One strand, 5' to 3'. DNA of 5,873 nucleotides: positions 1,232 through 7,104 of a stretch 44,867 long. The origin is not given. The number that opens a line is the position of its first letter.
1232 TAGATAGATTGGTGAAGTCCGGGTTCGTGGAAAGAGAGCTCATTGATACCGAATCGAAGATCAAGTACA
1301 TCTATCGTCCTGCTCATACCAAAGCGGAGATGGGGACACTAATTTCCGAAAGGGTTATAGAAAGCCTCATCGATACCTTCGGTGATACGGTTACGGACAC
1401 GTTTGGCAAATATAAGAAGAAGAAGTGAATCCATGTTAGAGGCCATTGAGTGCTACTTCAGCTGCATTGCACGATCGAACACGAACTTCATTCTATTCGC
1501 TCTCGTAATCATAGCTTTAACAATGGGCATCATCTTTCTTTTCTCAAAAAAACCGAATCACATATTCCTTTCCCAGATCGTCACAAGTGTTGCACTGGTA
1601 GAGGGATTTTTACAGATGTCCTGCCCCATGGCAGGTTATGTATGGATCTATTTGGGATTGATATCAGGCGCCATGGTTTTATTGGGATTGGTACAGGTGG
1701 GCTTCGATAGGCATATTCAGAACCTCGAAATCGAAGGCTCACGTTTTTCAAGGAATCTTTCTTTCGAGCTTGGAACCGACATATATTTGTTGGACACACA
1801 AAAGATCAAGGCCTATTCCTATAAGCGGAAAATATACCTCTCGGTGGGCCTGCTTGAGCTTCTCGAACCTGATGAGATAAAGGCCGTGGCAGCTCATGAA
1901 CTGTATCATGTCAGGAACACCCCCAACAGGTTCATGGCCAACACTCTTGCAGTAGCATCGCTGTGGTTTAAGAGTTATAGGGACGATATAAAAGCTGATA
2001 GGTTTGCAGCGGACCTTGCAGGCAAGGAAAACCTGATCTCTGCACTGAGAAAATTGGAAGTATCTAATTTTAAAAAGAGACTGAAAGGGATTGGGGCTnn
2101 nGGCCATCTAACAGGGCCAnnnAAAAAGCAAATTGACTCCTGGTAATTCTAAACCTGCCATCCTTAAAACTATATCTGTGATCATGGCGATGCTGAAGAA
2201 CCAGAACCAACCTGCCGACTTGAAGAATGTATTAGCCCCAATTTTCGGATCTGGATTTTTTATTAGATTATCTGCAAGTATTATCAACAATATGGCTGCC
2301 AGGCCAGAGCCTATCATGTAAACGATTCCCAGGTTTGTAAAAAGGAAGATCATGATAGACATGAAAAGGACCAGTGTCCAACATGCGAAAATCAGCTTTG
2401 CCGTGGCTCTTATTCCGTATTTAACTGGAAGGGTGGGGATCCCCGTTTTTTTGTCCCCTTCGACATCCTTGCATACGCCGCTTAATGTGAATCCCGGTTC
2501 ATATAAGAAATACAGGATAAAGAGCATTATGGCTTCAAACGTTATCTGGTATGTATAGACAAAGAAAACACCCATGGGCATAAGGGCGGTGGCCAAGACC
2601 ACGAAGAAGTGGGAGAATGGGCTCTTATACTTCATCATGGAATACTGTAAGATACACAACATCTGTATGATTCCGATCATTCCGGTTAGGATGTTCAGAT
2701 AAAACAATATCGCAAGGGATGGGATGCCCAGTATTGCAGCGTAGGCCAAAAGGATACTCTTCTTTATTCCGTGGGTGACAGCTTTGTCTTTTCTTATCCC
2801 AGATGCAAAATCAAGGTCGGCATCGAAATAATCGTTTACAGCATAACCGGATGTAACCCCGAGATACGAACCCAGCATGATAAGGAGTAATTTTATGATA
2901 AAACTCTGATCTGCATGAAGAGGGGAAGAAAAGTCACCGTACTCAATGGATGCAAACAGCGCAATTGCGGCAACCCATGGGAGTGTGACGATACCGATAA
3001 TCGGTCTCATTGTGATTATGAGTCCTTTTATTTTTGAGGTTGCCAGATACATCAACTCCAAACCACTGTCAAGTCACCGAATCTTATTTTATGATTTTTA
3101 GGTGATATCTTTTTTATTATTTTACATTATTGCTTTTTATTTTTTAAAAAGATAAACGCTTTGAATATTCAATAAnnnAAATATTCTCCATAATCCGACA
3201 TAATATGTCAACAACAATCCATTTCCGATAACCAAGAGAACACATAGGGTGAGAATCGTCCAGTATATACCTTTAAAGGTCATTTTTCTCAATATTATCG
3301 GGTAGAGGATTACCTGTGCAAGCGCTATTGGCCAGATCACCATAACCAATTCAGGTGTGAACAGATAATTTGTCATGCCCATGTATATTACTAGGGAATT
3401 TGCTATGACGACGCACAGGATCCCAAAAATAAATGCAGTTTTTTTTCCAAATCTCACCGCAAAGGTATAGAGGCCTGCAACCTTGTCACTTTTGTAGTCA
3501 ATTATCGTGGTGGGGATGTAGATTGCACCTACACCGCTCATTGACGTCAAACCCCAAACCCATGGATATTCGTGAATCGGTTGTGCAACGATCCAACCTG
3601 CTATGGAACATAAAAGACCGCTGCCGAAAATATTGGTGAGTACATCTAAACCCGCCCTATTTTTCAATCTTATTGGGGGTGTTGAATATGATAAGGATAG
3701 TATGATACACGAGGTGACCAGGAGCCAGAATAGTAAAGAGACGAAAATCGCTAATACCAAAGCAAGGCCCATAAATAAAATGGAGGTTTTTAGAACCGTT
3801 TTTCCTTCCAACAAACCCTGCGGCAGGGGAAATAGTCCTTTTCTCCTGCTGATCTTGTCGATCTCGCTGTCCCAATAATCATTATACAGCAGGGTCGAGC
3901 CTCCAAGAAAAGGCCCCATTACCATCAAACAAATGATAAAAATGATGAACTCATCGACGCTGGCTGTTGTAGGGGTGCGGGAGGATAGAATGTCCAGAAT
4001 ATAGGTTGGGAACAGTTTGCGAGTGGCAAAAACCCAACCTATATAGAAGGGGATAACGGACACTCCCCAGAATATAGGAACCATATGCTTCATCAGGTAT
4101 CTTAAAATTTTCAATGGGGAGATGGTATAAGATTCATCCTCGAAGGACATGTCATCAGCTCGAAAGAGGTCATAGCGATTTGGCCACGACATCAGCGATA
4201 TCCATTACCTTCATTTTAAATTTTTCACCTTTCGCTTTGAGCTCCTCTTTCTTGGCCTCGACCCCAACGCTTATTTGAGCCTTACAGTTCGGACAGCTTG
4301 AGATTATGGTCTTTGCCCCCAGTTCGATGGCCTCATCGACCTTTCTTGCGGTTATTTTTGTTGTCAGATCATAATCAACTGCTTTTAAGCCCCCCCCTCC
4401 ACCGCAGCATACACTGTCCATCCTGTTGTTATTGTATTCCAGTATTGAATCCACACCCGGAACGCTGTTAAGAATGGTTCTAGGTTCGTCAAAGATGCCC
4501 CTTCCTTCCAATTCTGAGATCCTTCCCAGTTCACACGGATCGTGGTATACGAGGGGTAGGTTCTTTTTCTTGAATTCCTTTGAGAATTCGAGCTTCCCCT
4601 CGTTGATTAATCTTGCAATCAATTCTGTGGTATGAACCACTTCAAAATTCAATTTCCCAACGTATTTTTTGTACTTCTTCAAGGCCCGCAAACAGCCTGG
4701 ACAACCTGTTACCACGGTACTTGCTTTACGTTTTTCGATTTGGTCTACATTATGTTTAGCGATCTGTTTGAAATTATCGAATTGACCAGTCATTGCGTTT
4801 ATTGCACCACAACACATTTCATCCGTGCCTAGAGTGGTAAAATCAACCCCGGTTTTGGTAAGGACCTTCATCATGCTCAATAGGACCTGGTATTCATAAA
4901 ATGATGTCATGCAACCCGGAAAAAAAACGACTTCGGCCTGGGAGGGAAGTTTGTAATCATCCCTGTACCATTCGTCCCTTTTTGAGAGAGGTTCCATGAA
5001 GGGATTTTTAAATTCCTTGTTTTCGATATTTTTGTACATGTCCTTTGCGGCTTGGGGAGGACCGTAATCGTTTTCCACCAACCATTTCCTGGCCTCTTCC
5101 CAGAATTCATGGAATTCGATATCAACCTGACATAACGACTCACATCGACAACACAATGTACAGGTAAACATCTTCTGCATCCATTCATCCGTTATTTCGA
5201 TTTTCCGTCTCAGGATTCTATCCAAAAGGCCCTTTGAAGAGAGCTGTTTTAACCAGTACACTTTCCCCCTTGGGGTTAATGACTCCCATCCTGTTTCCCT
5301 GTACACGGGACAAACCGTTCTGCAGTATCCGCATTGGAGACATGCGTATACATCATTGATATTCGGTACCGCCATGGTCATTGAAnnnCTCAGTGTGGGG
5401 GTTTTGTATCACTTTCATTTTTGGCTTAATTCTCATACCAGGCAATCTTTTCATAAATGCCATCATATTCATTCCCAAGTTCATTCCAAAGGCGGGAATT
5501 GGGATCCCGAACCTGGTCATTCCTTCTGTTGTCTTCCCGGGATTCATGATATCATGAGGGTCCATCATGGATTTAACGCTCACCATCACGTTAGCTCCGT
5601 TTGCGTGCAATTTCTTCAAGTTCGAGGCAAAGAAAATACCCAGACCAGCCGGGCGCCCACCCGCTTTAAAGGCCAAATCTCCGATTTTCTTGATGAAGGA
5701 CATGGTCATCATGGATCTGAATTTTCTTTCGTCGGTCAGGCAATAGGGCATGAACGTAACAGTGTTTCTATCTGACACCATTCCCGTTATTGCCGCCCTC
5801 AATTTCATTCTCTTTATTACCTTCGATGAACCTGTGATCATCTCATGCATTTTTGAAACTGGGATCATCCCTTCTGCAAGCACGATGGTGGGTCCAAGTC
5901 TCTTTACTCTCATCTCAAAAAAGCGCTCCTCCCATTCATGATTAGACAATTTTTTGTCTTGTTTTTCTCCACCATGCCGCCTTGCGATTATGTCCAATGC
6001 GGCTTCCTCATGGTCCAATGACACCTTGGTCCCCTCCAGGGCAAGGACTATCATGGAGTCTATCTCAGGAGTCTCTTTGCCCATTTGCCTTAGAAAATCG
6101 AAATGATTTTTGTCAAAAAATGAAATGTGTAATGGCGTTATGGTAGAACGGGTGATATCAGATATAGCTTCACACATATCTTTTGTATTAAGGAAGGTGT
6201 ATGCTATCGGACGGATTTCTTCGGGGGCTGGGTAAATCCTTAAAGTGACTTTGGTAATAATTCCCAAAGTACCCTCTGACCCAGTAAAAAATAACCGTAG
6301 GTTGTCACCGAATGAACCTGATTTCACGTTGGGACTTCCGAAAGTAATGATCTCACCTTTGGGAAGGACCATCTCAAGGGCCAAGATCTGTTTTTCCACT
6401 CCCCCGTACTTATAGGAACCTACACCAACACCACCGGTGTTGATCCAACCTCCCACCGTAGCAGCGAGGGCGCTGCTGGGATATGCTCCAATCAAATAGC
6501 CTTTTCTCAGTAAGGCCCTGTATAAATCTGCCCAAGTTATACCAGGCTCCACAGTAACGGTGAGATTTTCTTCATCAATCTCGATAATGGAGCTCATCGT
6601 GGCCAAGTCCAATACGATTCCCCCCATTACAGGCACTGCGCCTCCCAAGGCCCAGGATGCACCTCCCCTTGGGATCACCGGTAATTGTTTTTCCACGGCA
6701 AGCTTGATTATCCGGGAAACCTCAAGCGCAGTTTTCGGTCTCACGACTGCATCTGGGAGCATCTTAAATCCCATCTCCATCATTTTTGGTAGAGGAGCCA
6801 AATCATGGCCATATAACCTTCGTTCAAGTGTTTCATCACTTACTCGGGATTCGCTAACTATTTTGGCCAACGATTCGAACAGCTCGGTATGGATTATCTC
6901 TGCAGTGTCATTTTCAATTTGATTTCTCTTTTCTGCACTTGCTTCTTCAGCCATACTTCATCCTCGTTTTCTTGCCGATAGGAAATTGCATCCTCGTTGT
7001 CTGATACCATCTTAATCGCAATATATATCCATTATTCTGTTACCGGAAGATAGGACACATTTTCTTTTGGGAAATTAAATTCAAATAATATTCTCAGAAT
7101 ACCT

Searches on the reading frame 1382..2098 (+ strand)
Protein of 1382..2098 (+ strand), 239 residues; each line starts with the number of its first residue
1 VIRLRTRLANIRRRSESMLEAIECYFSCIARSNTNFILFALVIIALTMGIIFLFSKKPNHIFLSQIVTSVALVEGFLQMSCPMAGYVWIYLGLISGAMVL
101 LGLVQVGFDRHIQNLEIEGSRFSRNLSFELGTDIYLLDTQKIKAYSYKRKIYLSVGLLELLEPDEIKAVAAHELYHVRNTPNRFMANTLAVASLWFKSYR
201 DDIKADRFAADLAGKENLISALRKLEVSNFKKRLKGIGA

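Call 24: search_protein_families(library=pfam, proteins=[window:1382-2098:+], max_evalue=0.001)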
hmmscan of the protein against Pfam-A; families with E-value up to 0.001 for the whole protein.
window:1382-2098:+ (239 aa): 1 family
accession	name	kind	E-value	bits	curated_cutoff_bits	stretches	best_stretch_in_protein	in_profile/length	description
PF01435.24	Peptidase_M48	-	7.6e-08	32.8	20.3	1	118-187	10-86/186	Peptidase family M48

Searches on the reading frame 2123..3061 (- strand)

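Call 24: search_protein_families(library=pfam, proteins=[window:2123-3061:-], max_evalue=0.001)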
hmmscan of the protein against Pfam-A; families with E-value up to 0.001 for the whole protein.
window:2123-3061:- (313 aa): 1 family
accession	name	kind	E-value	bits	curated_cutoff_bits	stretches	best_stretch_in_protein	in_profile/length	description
PF01040.23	UbiA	-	4.4e-33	115.1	34.2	1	56-280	20-245/250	UbiA prenyltransferase family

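Call 42: search_protein_families(library=ncbifam, proteins=[window:2123-3061:-], max_evalue=0.00001)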
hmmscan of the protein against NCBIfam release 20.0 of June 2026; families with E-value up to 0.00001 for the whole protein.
window:2123-3061:- (313 aa): 20 families
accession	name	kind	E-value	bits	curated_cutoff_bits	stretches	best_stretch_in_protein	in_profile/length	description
NF003348.0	PRK04375.1-1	equivalog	5e-21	75.3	285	1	56-301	37-279/292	heme o synthase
TIGR01473.1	cyoE_ctaB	equivalog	3e-20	73.1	210.3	1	53-295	32-279/281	heme o synthase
NF009523.0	PRK12884.1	equivalog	5.9e-18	65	269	1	56-273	37-253/279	prenyltransferase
NF009521.0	PRK12882.1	equivalog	4.8e-17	62.1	296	1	49-284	40-266/280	geranylgeranylglycerol-phosphate geranylgeranyltransferase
TIGR01475.1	ubiA_other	subfamily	5.7e-16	58.8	180.8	1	26-299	17-282/282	UbiA-like polyprenyltransferase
NF009526.0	PRK12888.1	equivalog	1.4e-15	57.5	364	1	27-300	31-297/301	4-hydroxybenzoate octaprenyltransferase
NF009524.0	PRK12886.1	equivalog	2.1e-15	56.8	387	1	61-298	47-285/291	prenyltransferase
NF009515.0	PRK12874.1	equivalog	8.2e-15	54.9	392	1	53-294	43-285/291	4-hydroxybenzoate polyprenyltransferase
NF041585.1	MqnP_Cj_Hp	exception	1.2e-14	54.5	375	1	56-292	37-275/281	menaquinone biosynthesis prenyltransferase MqnP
TIGR01474.1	ubiA_proteo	equivalog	2.1e-14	53.7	275.45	1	24-293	18-279/282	4-hydroxybenzoate octaprenyltransferase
NF003349.0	PRK04375.1-2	equivalog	1.2e-13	50.9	246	1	55-299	58-312/318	heme o synthase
NF041584.1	MqnP_SCO4491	exception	9.2e-13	48.5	420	1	70-286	54-270/285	menaquinone biosynthesis prenyltransferase MqnP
NF009513.0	PRK12872.1-3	equivalog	1.3e-11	44.6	288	1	55-241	52-237/293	prenyltransferase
NF009522.0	PRK12883.1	equivalog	1.4e-11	44.4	353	1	57-275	38-252/279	geranylgeranylglycerol-phosphate geranylgeranyltransferase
NF005742.0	PRK07566.1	equivalog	1.9e-09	37.1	313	1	9-273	26-287/315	chlorophyll synthase ChlG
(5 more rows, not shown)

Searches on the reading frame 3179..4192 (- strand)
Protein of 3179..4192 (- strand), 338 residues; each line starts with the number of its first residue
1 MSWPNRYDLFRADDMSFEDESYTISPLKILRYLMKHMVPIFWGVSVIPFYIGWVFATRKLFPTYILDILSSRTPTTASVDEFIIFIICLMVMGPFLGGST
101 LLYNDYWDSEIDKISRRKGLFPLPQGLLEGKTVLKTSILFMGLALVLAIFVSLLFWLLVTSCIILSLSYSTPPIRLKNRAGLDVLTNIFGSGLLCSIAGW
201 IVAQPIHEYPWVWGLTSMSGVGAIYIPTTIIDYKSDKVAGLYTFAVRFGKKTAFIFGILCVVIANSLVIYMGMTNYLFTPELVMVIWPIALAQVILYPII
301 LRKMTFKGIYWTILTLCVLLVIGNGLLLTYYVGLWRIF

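Call 24: search_protein_families(library=pfam, proteins=[window:3179-4192:-], max_evalue=0.001)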
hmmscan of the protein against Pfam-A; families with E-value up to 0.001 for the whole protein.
window:3179-4192:- (338 aa): 1 family
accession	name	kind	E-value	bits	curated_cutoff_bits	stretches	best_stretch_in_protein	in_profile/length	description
PF01040.23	UbiA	-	3.6e-25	89.1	34.2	1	77-293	17-229/250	UbiA prenyltransferase family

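Call 42: search_protein_families(library=ncbifam, proteins=[window:3179-4192:-], max_evalue=0.00001)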
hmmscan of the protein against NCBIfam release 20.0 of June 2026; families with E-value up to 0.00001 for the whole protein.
window:3179-4192:- (338 aa): 16 families
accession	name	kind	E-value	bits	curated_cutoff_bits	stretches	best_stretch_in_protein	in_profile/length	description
NF005742.0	PRK07566.1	equivalog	1.8e-18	66.7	313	1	74-305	57-285/315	chlorophyll synthase ChlG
NF009523.0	PRK12884.1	equivalog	1.3e-16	60.7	269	1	86-296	39-247/279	prenyltransferase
NF009516.0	PRK12875.1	equivalog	2e-15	56.6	205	1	79-312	47-269/292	prenyltransferase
TIGR01476.1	chlor_syn_BchG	subfamily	4.2e-14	52.7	212.3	1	76-299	30-250/283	(bacterio)chlorophyll synthase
NF010119.0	PRK13595.1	equivalog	2.1e-11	43.8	248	1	103-271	66-232/292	prenyltransferase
NF009058.0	PRK12392.1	subfamily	1.5e-10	40.6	494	1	68-297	37-270/333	bacteriochlorophyll c synthase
NF009525.0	PRK12887.1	equivalog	6.6e-10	38.8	226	1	104-296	74-271/310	homogentisate phytyltransferase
TIGR02056.1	ChlG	equivalog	6.8e-10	39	436.45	1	77-293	47-270/306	chlorophyll synthase ChlG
NF009521.0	PRK12882.1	equivalog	1e-09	38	296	1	83-286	43-241/280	geranylgeranylglycerol-phosphate geranylgeranyltransferase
TIGR01475.1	ubiA_other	subfamily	3.4e-09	36.6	180.8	1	84-294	40-241/282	UbiA-like polyprenyltransferase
NF009522.0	PRK12883.1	equivalog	9.1e-09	35.2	353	1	85-260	40-210/279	geranylgeranylglycerol-phosphate geranylgeranyltransferase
TIGR01473.1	cyoE_ctaB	equivalog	9.4e-08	32.1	210.3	1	80-204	31-153/281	heme o synthase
TIGR01474.1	ubiA_proteo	equivalog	4.8e-07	29.6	275.45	1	84-280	40-235/282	4-hydroxybenzoate octaprenyltransferase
NF009524.0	PRK12886.1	equivalog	7.4e-07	28.8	387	1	69-279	33-233/291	prenyltransferase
NF006088.0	PRK08238.1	equivalog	1.5e-06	27.2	351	1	95-186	238-326/482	UbiA family prenyltransferase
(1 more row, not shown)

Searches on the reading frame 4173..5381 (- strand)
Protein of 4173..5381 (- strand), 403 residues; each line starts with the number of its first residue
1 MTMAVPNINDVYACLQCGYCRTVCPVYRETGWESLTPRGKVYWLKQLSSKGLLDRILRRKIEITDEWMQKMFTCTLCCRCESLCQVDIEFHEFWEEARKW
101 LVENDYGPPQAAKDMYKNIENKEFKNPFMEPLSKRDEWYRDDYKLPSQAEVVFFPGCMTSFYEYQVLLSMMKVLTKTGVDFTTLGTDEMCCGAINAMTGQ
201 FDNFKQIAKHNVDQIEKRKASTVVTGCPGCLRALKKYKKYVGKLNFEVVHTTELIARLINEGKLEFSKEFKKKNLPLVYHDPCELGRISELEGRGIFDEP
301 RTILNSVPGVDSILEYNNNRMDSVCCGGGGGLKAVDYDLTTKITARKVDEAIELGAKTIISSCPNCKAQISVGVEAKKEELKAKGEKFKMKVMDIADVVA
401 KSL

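Call 24: search_protein_families(library=pfam, proteins=[window:4173-5381:-], max_evalue=0.001)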
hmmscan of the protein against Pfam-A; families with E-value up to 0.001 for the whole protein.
window:4173-5381:- (403 aa): 4 families
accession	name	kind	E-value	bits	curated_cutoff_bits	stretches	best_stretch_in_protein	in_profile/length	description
PF02754.22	CCG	-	3.3e-33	114.1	20.6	2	151-235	1-85/85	Cysteine-rich domain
PF13183.11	Fer4_8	-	8e-10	39.6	27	1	11-88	2-68/68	4Fe-4S dicluster domain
PF13534.11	Fer4_17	-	5e-09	37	22.2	1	13-88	1-60/61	4Fe-4S dicluster domain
PF12838.12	Fer4_7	-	0.0002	22.2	27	1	14-88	2-52/52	4Fe-4S dicluster domain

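Call 42: search_protein_families(library=ncbifam, proteins=[window:4173-5381:-], max_evalue=0.00001)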
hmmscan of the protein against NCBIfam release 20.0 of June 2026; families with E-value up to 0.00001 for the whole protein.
window:4173-5381:- (403 aa): 14 families
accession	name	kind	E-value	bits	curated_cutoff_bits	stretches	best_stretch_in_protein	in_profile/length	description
NF004898.0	PRK06259.1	equivalog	1.3e-50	172.4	385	1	6-401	128-486/488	fumarate reductase (CoM/CoB) subunit TfrB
NF045670.1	quin_L_LdhH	equivalog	8.2e-45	153.3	800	2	136-384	453-699/706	L-lactate dehydrogenase (quinone) large subunit LdhH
NF008369.0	PRK11168.1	equivalog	1.3e-32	113.2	278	1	137-375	152-385/401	anaerobic glycerol-3-phosphate dehydrogenase subunit C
NF045663.1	diclust_near_Sec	equivalog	1e-26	93.3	530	1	71-370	352-618/759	pyridine nucleotide-disulfide oxidoreductase/dicluster-binding protein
NF008434.0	PRK11274.1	equivalog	8.9e-25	87.4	333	2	148-373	167-391/409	glycolate oxidase subunit GlcF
TIGR03379.1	glycerol3P_GlpC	equivalog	4.9e-24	84.8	279.9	1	137-376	148-383/397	anaerobic glycerol-3-phosphate dehydrogenase subunit GlpC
NF045724.1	ferredox_TmcB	equivalog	4e-21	75.1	735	1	163-376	200-410/430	electron transfer complex ferredoxin TmcB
NF045711.1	sulf_resp_HmcF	equivalog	7.8e-19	67.8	750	1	242-371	303-426/457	sulfate respiration complex iron-sulfur protein HmcF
NF045796.1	DsrK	equivalog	5.3e-17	61.6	400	1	13-371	51-417/453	sulfate reduction electron transfer complex DsrMKJOP subunit DsrK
TIGR03288.1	CoB_CoM_SS_B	equivalog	2.8e-16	59.6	345.15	1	239-398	111-262/290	CoB--CoM heterodisulfide reductase subunit B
NF041780.1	hetero_SS_HdrB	equivalog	1.5e-11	44.2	450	1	245-400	129-278/304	ferredoxin:CoB-CoM heterodisulfide reductase subunit HdrB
TIGR00273.1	TIGR00273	equivalog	6.5e-11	41.7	444.8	1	9-106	290-377/432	LutB/LldF family L-lactate oxidation iron-sulfur protein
NF042965.1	MFR_anch_SdhE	equivalog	3.8e-08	33.2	500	0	150-243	2-93/282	8-methylmenaquinol:fumarate reductase membrane anchor subunit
NF009226.0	PRK12576.1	equivalog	1.6e-06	27.7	344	1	13-102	155-236/317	succinate dehydrogenase/fumarate reductase iron-sulfur subunit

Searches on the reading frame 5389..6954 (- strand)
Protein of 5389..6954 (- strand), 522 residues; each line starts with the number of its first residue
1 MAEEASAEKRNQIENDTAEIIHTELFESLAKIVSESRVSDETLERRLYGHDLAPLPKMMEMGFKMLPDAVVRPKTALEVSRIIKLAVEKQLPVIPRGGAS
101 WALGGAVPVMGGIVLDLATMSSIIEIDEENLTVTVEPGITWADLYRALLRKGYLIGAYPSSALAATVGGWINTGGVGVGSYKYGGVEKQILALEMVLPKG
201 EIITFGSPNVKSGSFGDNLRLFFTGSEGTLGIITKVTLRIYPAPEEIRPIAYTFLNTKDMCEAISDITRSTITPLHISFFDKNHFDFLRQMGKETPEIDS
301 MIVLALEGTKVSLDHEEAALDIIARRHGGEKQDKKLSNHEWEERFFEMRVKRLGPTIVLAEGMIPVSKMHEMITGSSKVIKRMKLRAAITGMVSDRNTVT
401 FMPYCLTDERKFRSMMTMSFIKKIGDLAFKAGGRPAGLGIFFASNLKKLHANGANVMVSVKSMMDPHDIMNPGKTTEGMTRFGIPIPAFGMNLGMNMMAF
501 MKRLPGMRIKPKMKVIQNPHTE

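Call 24: search_protein_families(library=pfam, proteins=[window:5389-6954:-], max_evalue=0.001)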
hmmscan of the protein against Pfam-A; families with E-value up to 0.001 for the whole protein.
window:5389-6954:- (522 aa): 2 families
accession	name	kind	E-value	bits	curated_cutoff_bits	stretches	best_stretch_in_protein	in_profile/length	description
PF01565.28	FAD_binding_4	-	1.5e-40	138.5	26.4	1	67-205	1-138/139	FAD binding domain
PF02913.24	FAD-oxidase_C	-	3.5e-19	69.9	21.2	1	244-474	2-247/248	FAD linked oxidases, C-terminal domain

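Call 42: search_protein_families(library=ncbifam, proteins=[window:5389-6954:-], max_evalue=0.00001)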
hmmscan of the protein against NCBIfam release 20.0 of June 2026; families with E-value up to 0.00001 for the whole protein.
window:5389-6954:- (522 aa): 10 families
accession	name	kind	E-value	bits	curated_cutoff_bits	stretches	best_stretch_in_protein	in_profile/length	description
TIGR00387.1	glcD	equivalog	2.7e-64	217.5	567.9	1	70-474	1-413/413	glycolate oxidase subunit GlcD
NF008408.0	PRK11230.1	equivalog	4.8e-39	134.2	897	1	61-481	50-477/499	glycolate oxidase subunit GlcD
NF049975.1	2HglutDHaseYdiJ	equivalog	1.4e-24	86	1350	1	63-204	48-191/1018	D-2-hydroxyglutarate dehydrogenase YdiJ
NF008439.0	PRK11282.1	equivalog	8.8e-22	77.4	284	1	80-314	12-225/358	glycolate oxidase subunit GlcE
NF053785.1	DcplphribOxDprE1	equivalog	1.1e-12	47.9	500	1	70-242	18-182/449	decaprenylphosphoryl-beta-D-ribose oxidase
TIGR01678.1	FAD_lactone_ox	subfamily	1.5e-12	47.2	396.8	1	65-243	13-181/438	sugar 1,4-lactone oxidase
TIGR01677.1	pln_FAD_oxido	subfamily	2.1e-10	39.8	383.1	1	69-263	36-232/560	FAD-dependent oxidoreductase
TIGR01676.1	GLDHase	equivalog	4.5e-09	35.7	458.25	1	70-245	65-230/541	L-galactonolactone dehydrogenase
TIGR01679.1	bact_FAD_ox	subfamily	6.6e-09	35.2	292.25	1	66-242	11-174/419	FAD-linked oxidoreductase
NF041227.1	BagG_FevA2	exception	2.2e-06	26.6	850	1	67-242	46-209/455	bagremycin/ferroverdin biosynthesis FAD-dependent oxygenase BagG/FevA2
